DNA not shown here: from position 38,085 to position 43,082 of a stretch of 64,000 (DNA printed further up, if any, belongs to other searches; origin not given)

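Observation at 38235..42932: Stand-alone 1565-aa helicase-nuclease fusion (Hhe-like) between housekeeping genes: candidate single-gene defence or DNA-surveillance system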

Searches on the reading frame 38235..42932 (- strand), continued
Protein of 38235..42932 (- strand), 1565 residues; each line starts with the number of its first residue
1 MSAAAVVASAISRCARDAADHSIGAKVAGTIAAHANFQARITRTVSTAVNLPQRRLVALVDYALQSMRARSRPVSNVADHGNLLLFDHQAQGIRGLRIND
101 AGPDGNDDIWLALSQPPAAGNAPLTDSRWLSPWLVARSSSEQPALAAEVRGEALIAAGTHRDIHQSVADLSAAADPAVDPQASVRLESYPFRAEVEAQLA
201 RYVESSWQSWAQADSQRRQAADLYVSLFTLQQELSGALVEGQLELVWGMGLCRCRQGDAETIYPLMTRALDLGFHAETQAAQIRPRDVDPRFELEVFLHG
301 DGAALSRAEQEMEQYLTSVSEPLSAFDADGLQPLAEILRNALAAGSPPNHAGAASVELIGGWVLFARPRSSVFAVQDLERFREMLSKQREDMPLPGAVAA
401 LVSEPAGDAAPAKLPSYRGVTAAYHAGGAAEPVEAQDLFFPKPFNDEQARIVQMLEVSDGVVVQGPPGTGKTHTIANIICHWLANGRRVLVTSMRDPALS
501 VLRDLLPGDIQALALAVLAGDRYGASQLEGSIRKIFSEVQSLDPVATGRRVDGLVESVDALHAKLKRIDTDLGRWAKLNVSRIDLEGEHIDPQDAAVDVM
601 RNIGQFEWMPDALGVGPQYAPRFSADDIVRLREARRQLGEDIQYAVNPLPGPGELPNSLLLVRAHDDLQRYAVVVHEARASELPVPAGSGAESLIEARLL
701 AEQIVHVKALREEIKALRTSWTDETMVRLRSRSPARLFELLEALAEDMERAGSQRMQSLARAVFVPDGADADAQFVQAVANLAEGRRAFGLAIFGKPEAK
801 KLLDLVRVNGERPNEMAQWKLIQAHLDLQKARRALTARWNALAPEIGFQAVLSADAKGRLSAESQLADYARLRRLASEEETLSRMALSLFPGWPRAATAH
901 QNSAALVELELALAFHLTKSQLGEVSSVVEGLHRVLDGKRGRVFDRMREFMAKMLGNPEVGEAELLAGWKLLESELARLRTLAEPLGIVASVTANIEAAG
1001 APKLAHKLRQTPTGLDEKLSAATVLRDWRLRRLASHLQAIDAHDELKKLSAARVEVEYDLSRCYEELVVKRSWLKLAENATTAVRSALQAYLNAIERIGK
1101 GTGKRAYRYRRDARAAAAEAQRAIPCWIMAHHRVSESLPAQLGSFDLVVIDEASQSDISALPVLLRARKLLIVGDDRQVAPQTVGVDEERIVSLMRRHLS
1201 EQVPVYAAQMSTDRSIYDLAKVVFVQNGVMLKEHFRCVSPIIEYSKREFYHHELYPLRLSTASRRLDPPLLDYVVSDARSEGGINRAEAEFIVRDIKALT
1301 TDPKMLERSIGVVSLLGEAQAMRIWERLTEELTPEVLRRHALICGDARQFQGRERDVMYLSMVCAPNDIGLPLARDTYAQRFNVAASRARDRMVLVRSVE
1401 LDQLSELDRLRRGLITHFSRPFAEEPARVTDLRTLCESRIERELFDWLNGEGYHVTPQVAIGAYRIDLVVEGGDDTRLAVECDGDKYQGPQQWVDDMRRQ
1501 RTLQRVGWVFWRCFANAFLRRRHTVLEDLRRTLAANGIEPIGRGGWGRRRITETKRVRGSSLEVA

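Call 91: search_protein_families(library=padloc, proteins=[L013:5105-8737:+, L013:8734-9879:+, L071:15682-19314:-, L002:8361-9836:-, L003:6893-9940:+, L023:5750-8407:-, L033:6369-8804:+, L010:11702-13948:-, L005:5077-7257:-, L006:6876-8909:-], max_evalue=1e-8)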
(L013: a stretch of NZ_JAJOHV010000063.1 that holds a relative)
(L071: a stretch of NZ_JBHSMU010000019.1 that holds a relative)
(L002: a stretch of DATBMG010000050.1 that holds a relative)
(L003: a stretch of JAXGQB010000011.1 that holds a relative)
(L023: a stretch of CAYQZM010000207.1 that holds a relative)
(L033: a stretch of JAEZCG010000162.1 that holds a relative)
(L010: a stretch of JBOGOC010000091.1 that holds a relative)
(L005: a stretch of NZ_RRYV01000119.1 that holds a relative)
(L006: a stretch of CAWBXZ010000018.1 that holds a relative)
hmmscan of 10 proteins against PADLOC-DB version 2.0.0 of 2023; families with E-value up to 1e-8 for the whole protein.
L013:5105-8737:+ (1210 aa): 15 families
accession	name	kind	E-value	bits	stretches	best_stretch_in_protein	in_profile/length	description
PDLC00507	JetC1|JetC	-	0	1781.6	1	1-1206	1-1211/1215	DUF3584 domain; MukB-like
PDLC00515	JetC1|JetC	-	1e-241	803.5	1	1-1197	1-1207/1212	DUF3584 domain; MukB-like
PDLC00519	JetC1|JetC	-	7.7e-92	307.2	1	2-1149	3-1071/1097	DUF3584 domain; MukB-like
PDLC00513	JetC1|JetC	-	8.1e-67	224.1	1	13-1153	14-1092/1140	DUF3584 domain; MukB-like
PDLC00504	JetC1|JetC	-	9.6e-62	207.4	1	1-1138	2-1089/1144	DUF3584 domain; MukB-like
PDLC00503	JetC1|JetC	-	5.5e-57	191.6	1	2-1147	3-1098/1146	DUF3584 domain; MukB-like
PDLC00506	JetC1|JetC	-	3.6e-52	175.6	1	2-1138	3-1092/1149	DUF3584 domain; MukB-like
PDLC00505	JetC1|JetC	-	9.3e-52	174.3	2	480-850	412-802/1118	DUF3584 domain; MukB-like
PDLC00516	JetC1|JetC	-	1e-43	147.7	1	538-1134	477-1064/1098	DUF3584 domain; MukB-like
PDLC00508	JetC1|JetC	-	1.8e-35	120.5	1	462-1152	397-1087/1106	DUF3584 domain; MukB-like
PDLC00512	JetC1|JetC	-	9.6e-31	104.7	1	484-1134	426-1078/1123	DUF3584 domain; MukB-like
PDLC00518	JetC1|JetC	-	2.9e-19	66.5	1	483-867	427-820/1112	DUF3584 domain; MukB-like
PDLC00510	JetC1|JetC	-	3.9e-17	59.4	1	921-1139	836-1047/1093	DUF3584 domain; MukB-like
PDLC00511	JetC1|JetC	-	5e-13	45.9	0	2-340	17-335/1108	DUF3584 domain; MukB-like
PDLC00553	JetC2|JetC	-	1.3e-09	34.5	0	676-1121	860-1300/1361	DUF3584 domain; MukB-like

L013:8734-9879:+ (381 aa): 3 families
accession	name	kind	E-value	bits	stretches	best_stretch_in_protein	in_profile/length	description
PDLC00527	JetD1|JetD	-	3.5e-158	524.7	1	2-380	2-382/387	DUF2220; DUF3322; DUF2399 domain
PDLC00531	JetD1|JetD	-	3.8e-131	433.7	1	148-380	1-233/234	DUF2220; DUF3322; DUF2399 domain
PDLC00533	JetD1|JetD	-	9.9e-10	36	0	219-320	269-348/409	DUF2220; DUF3322; DUF2399 domain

L071:15682-19314:- (1210 aa): 0 families

L002:8361-9836:- (491 aa): 0 families

L003:6893-9940:+ (1015 aa): 6 families
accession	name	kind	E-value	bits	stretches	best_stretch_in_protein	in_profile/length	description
PDLC00660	HmaB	-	0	1547.7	2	117-1000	78-958/967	DNA-adenine methylase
PDLC00661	HmaB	-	0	1434.6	2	118-1000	78-964/973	DNA-adenine methylase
PDLC03352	MTase_II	-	1.7e-30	103.6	1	435-640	390-597/1023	Type II methyltransferase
PDLC03233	MTase_II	-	2.8e-28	96.9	1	440-829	340-709/731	Type II methyltransferase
PDLC02189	DUF1156_MTase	-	3.9e-23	79.6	2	4-221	11-207/944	-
PDLC03314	MTase_II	-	9.8e-14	48.4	0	603-769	540-683/944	Type II methyltransferase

L023:5750-8407:- (885 aa): 1 family
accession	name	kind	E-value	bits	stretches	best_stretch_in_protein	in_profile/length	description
PDLC03859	LmuB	-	1.8e-09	35.4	0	1-52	2-49/611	-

L033:6369-8804:+ (811 aa): 0 families

L010:11702-13948:- (748 aa): 1 family
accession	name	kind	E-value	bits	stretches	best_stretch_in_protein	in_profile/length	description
PDLC04134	mad2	-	2.7e-11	41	1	493-656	275-429/492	mads_2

L005:5077-7257:- (726 aa): 47 families (the best 25 are shown)
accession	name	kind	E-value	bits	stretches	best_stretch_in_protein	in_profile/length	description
PDLC00132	GajB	-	7.8e-85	283.8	1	67-703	3-623/625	UrvD helicase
PDLC03802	RTasHel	-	6.9e-80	267.7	2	66-502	4-381/675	DRT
PDLC00114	GajB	-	2.4e-77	259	1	66-704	6-630/635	UrvD helicase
PDLC00117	GajB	-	2.1e-71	239.2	1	67-705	13-598/604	UrvD helicase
PDLC00127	GajB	-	1.2e-57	193.8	2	66-378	7-287/594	UrvD helicase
PDLC00103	GajB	-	4.8e-54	182.3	1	68-684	17-578/612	UrvD helicase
PDLC00107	GajB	-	3.3e-47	159.4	2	70-458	18-374/587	UrvD helicase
PDLC00121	GajB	-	5.8e-42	142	1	82-456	20-359/565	UrvD helicase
PDLC00130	GajB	-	7.1e-38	128.2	2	70-382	6-292/589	UrvD helicase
PDLC00119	GajB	-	1.2e-37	128.1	1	156-685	74-546/565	UrvD helicase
PDLC00110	GajB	-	4.3e-37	126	1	258-427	233-408/725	UrvD helicase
PDLC00123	GajB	-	9.7e-37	124.8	2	282-447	163-322/540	UrvD helicase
PDLC00122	GajB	-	1.8e-36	124.1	2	281-394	148-261/502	UrvD helicase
PDLC00116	GajB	-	2.6e-36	123.4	2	269-685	133-521/557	UrvD helicase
PDLC00112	GajB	-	1.7e-33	114.1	1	78-380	16-295/581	UrvD helicase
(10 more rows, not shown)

L006:6876-8909:- (677 aa): 0 families

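Call 92: get_annotated_region(hit=H36, flank=7000)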
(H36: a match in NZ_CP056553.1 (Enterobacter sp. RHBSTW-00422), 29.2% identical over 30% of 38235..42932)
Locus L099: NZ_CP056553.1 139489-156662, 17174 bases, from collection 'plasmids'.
description: Enterobacter sp. RHBSTW-00422 plasmid pRHBSTW-00422_2, complete sequence
organism: Enterobacter sp. RHBSTW-00422 (NCBI taxid 2742646)
taxonomy: Bacteria; Pseudomonadota; Gammaproteobacteria; Enterobacterales; Enterobacteriaceae; Enterobacter; Enterobacter sp. RHBSTW-00422
host: -; source: culture,Freshwater sample from downstream of wastewater treatment plant; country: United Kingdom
typing (MOB-suite, as given by PLSDB): conjugative; replicon IncFIA,IncFII; relaxase MOBF; mating-pair formation MPF_F
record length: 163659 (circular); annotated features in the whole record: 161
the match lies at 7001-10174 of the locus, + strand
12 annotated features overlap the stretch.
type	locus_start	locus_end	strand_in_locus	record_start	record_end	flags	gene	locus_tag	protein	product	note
CDS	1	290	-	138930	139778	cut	-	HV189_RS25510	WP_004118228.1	ABC transporter permease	-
CDS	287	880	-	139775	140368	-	-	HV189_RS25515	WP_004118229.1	ANTAR domain-containing protein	-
CDS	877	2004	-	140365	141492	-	-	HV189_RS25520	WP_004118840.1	transporter substrate-binding protein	-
CDS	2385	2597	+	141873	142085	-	-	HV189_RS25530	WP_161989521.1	hypothetical protein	-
CDS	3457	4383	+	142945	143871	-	-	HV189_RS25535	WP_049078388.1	IS110 family transposase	-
CDS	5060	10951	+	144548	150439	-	-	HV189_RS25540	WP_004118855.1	DUF3320 domain-containing protein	-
CDS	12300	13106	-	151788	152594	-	repA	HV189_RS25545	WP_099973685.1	incFII family plasmid replication initiator RepA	GO:0006276 - plasmid maintenance [Evidence IEA]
CDS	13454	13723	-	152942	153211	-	-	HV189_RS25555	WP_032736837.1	replication regulatory protein RepA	-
CDS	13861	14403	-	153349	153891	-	-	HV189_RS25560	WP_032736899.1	phospholipase D family protein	-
CDS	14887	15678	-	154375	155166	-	-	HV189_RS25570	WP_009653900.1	DsbA family protein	-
CDS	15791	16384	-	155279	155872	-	-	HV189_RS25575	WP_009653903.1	fertility inhibition protein FinO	-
CDS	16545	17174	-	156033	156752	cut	traX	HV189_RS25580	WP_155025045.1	type-F conjugative transfer system pilin acetylase TraX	-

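Call 93: search_protein_families(library=ncbifam, proteins=[L099:5060-10951:+], max_evalue=1e-10)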
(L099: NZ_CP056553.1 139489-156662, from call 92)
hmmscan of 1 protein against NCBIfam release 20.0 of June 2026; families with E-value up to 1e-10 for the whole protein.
L099:5060-10951:+ (1963 aa): 4 families
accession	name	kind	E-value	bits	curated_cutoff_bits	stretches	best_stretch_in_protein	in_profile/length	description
NF058533.1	antiphage_ProA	equivalog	0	2223.8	1500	1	15-1947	2-1903/1903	anti-phage protein ProA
NF042953.1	Hhe_antiphage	equivalog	1.1e-247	825.4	2000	2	1037-1735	1015-1706/1797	DUF4011 domain-containing anti-phage protein Hhe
TIGR00376.1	TIGR00376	hypoth_equivalog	1.2e-25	90.1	348.9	1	1292-1562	351-608/639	IGHMBP2 family helicase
NF040671.1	PLuB_AAA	exception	2.2e-22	78.4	999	0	1419-1564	1110-1231/1256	PLuB system helicase-like protein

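Call 95: search_protein_families(library=pfam, proteins=[L099:5060-10951:+], max_evalue=0.01)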
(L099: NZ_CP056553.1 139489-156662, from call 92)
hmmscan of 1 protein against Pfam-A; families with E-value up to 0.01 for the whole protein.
L099:5060-10951:+ (1963 aa): 9 families
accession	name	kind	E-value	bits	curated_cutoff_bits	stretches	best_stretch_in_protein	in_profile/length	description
PF13195.11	DUF4011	-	2.2e-43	148.4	22.2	1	375-545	1-158/158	Protein of unknown function (DUF4011)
PF18741.7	MTES_1575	-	1.9e-34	118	38.2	1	1612-1709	1-96/96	REase_MTES_1575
PF13087.12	AAA_12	-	5.5e-18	65.7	27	1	1365-1563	4-192/195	AAA domain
PF13086.12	AAA_11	-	6.9e-16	59.2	27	2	1268-1346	175-254/257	AAA domain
PF11784.13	DUF3320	-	1.8e-12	47.4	25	1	1820-1868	2-50/50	Protein of unknown function (DUF3320)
PF13604.12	AAA_30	-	2.1e-07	31.3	27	1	663-724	4-67/191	AAA domain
PF13245.12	AAA_19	-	2.6e-06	28.1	25.1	1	665-722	1-60/134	AAA domain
PF04480.18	DUF559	-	0.00042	20.6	20.6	1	1655-1708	57-107/109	Protein of unknown function (DUF559)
PF01443.25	Viral_helicase1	-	0.0077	16.5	21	0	1297-1346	48-101/228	Viral superfamily 1 RNA helicase core domain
